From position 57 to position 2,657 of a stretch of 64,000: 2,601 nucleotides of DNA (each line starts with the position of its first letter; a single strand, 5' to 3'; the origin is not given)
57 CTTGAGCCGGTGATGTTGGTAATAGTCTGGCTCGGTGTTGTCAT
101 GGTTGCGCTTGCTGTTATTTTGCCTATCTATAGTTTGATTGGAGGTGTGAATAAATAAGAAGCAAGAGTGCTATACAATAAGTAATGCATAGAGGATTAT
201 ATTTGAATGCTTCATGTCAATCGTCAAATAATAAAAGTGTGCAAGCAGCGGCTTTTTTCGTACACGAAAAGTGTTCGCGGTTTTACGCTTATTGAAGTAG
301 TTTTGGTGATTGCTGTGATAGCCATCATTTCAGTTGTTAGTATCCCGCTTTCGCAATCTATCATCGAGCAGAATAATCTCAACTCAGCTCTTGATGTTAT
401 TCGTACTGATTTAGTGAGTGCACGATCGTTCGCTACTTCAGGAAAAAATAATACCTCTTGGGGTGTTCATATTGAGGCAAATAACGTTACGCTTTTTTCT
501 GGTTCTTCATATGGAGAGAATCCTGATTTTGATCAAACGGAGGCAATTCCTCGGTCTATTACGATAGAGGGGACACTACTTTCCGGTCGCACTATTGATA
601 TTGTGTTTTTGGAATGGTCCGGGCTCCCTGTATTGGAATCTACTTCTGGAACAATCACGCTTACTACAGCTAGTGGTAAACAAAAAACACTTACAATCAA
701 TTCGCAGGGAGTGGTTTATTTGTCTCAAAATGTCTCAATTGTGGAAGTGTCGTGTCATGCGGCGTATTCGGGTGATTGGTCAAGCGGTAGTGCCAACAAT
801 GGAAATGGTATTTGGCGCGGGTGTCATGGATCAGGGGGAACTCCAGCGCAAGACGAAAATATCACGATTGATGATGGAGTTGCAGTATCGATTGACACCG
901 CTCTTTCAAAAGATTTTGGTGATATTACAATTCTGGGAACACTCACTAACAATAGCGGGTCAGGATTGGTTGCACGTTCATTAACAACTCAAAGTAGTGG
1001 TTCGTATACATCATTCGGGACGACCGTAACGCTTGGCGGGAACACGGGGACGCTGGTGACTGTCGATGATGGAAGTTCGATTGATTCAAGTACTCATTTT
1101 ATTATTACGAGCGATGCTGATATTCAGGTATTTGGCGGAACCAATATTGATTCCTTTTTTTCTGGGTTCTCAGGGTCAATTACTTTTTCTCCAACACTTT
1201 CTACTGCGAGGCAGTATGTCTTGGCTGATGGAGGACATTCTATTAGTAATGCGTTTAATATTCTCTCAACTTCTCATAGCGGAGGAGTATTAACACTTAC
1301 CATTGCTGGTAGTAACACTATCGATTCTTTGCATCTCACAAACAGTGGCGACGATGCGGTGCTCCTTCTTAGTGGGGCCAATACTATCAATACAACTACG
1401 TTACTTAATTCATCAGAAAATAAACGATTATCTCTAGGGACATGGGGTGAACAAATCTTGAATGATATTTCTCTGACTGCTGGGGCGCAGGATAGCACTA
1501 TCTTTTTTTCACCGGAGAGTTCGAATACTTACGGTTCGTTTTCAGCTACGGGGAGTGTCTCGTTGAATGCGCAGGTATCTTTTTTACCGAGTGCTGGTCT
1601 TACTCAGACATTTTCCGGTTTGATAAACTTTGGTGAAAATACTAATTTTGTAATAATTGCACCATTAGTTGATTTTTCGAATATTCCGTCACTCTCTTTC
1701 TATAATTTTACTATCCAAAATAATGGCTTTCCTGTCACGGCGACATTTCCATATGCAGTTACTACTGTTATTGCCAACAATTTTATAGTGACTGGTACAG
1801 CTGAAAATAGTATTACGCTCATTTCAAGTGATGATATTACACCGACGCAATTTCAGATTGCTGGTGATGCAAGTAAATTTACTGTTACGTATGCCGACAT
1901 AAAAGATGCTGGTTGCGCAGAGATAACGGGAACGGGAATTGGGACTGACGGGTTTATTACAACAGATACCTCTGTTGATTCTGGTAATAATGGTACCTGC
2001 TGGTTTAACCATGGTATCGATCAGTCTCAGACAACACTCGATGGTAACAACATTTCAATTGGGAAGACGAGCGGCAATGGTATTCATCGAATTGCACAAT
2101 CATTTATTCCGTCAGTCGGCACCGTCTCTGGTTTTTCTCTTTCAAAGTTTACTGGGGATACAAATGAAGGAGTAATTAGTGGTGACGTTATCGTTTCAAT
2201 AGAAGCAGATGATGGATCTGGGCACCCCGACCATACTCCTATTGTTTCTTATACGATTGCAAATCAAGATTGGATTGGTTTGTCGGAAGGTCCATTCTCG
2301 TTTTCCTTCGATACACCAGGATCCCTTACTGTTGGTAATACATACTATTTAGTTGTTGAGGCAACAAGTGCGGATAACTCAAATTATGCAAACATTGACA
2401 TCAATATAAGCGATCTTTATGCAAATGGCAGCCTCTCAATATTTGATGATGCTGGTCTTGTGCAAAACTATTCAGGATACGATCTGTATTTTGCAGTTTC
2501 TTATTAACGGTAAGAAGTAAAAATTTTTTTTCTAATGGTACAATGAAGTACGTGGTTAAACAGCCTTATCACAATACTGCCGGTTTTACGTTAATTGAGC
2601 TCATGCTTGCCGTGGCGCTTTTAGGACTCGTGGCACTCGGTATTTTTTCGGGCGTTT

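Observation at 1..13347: Type IV pilus locus with an unusual set of pilin-fused giant proteins and a 1897-aa repetitive protein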

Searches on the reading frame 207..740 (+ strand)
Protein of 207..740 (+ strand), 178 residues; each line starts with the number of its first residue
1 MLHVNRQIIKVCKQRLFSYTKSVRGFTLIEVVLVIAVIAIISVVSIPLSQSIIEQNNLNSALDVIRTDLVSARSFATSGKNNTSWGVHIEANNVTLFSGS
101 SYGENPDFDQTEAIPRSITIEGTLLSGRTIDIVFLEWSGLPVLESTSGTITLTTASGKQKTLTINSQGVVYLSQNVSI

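Call 52: search_solved_structures(query=window:207-740:+, max_evalue=10)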
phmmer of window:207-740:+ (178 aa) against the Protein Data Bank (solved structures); distinct sequences matched with E-value up to 10: 21.
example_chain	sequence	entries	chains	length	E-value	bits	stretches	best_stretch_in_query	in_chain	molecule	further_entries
7tgg_A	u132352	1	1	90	0.00032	23.7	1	7-62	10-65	Geopilin domain 1 protein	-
9egp_A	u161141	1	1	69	0.00039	23.5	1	21-63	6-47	Geopilin domain 1 protein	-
9laa_A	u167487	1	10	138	0.00062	22.8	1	19-90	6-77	Type IV pilin protein PilA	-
1oqw_A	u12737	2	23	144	0.011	18.8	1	26-81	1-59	Fimbrial protein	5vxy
8pfb_G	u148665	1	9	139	0.014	18.4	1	26-73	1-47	Type IV pilin PilE1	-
8tum_e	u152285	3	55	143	0.019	18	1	26-79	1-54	Type IV major pilin protein PilA | Pilin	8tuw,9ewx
6gv9_A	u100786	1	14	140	0.023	17.7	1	26-61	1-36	Prepilin peptidase-dependent protein D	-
2m7g_A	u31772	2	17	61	0.046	16.7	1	26-63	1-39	Geopilin domain 1 protein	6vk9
2hi2_A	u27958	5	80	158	0.059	16.4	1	26-87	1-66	Fimbrial protein | PilA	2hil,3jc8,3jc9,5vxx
1ay2_A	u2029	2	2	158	0.061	16.3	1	26-87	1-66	TYPE 4 PILIN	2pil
8tob_GA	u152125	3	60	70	0.1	15.6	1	27-62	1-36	Fimbrial protein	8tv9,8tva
9lab_B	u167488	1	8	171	0.24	14.4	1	22-71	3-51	MSHA major pilin subunit MshA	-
8p3b_A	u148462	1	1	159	0.31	14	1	26-62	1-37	Fimbrial protein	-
5kua_A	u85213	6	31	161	0.4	13.7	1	26-62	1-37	pilin | Neisseria meningitidis PilE variant SB-GATDH | Neisseria meningitidis PilE, SB-DATDH variant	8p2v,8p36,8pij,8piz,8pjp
8uhf_A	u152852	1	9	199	0.52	13.3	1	27-67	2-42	Toxin co-regulated pilin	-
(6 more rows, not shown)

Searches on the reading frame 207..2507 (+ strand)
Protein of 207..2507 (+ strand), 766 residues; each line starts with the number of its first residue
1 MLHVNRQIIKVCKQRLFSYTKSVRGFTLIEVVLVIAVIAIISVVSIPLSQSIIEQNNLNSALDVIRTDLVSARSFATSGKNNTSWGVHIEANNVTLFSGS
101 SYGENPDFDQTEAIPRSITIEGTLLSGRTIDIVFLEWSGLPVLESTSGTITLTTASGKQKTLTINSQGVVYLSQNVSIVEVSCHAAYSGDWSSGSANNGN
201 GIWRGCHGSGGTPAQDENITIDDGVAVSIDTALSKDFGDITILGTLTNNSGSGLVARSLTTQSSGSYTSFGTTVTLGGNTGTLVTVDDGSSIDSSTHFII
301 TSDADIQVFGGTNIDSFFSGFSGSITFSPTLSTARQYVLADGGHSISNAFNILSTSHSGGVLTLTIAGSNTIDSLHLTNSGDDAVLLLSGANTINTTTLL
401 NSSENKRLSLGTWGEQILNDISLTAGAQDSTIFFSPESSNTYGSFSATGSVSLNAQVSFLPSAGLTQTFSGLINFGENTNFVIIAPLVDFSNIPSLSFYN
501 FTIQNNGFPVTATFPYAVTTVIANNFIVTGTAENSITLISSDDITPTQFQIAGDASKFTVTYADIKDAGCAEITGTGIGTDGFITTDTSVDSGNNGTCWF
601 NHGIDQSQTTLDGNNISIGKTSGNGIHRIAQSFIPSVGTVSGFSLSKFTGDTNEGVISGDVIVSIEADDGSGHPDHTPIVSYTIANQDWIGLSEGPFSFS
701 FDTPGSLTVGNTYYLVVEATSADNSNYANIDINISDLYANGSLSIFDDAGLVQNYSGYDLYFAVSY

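Call 6: search_protein_families(library=pfam, proteins=[window:207-2507:+], max_evalue=0.1)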
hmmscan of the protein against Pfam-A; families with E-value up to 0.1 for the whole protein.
window:207-2507:+ (766 aa): 1 family
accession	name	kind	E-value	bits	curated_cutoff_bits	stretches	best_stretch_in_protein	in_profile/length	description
PF07963.17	N_methyl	-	2.6e-05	24.1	21.2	1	21-44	2-25/27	Prokaryotic N-terminal methylation motif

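Call 8: search_protein_families(library=ncbifam, proteins=[window:207-2507:+], max_evalue=0.1)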
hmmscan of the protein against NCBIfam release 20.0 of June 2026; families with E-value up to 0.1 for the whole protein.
window:207-2507:+ (766 aa): 13 families
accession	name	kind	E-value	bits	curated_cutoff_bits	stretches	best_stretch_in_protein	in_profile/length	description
NF007862.0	PRK10574.1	equivalog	1.5e-06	28.4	138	1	23-63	4-44/145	prepilin peptidase-dependent pilin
NF040982.1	ComGD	equivalog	3.9e-06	27.3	70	1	24-117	2-92/139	competence type IV pilus minor pilin ComGD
TIGR02596.1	TIGR02596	subfamily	9.5e-06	25.8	70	1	26-77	1-52/196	Verru_Chthon cassette protein D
TIGR02532.1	IV_pilin_GFxxxE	domain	2.9e-05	23.7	16.3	1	24-44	2-22/24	prepilin-type N-terminal cleavage/methylation domain-containing protein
NF041013.1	T4P_ComGE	equivalog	0.00029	20.9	49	1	21-57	1-37/83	competence type IV pilus minor pilin ComGE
TIGR01708.2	typeII_sec_gspH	equivalog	0.00062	19.8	80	1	24-90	2-66/169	type II secretion system minor pseudopilin GspH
NF007800.0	PRK10506.1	equivalog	0.0014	18.5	158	1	21-104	6-89/163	prepilin peptidase-dependent protein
NF041002.1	pilin_ComGF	equivalog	0.0029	17.9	80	1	24-59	2-37/139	competence type IV pilus minor pilin ComGF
NF041775.1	typeIV_PilA_Myxo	equivalog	0.0035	17.3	400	1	20-48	7-35/214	type IV pilin protein PilA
NF047827.1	T3SSXpsH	equivalog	0.005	16.6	160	1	24-78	1-55/145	type II secretion system protein XpsH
NF040999.1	pilin_ComGC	equivalog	0.012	15.7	75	1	24-47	2-25/84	competence type IV pilus major pilin ComGC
TIGR01711.1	gspJ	equivalog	0.053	13.3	64.85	1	24-59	1-36/192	type II secretion system minor pseudopilin GspJ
TIGR01710.1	typeII_sec_gspG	equivalog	0.095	12.7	88.85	0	24-60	1-37/134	type II secretion system major pseudopilin GspG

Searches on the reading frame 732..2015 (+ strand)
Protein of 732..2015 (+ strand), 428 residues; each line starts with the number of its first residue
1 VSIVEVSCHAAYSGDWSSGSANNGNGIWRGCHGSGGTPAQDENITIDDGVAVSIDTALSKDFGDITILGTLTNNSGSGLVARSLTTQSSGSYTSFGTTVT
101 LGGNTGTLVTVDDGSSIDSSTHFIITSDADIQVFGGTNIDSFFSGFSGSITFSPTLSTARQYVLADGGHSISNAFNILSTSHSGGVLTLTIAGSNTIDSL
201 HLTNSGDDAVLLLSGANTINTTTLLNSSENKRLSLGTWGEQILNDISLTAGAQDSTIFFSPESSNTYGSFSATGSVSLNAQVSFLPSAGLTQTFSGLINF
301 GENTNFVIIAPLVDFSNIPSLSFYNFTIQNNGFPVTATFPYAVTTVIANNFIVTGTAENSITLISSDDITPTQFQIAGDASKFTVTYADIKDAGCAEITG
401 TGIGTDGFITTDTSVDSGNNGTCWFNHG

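Call 61: search_protein_families(library=pfam, proteins=[window:732-2015:+], max_evalue=5)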
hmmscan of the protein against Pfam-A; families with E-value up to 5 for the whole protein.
window:732-2015:+ (428 aa): 0 families
